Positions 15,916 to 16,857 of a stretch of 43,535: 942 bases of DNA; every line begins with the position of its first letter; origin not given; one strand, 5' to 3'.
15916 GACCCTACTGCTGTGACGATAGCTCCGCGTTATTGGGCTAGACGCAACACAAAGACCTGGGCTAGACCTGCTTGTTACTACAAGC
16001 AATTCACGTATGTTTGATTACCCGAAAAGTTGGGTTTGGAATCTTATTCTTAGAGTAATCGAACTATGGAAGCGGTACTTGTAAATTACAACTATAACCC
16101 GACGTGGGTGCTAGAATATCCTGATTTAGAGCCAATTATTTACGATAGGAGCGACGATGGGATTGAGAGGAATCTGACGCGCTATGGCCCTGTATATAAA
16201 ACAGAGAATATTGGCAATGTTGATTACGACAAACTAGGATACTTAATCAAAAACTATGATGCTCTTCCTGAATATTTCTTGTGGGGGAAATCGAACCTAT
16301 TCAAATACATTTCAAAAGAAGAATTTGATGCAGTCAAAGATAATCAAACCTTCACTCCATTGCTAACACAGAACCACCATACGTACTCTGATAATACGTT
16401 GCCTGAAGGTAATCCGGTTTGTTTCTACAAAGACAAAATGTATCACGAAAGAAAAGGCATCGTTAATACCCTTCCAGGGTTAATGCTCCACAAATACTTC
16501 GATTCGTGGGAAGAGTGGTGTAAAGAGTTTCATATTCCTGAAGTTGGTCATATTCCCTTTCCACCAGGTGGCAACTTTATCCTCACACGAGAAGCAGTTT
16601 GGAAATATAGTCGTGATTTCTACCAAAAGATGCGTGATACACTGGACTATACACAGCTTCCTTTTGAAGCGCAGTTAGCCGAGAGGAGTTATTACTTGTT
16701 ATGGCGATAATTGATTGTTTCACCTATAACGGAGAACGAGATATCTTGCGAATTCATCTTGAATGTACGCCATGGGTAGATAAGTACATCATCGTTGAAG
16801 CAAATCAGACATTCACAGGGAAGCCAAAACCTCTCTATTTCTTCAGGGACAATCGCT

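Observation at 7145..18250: An 11-kb, roughly 15-gene translationally coupled glycan-synthesis operon fills about a quarter of a 43-kb phage genome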

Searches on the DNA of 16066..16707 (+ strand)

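Call 58: search_dna_similar(query=L090:1-20672:+, collection=phages, mode=near, max_rows=8)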
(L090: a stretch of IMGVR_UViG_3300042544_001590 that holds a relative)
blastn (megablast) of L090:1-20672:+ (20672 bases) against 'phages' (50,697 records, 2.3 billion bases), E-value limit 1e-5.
No match.

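Call 59: search_dna_similar(query=L086:1-20603:+, collection=phages, mode=near, max_rows=8)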
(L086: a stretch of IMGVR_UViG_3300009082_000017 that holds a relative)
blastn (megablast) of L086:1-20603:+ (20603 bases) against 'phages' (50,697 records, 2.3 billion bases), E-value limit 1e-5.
No match.
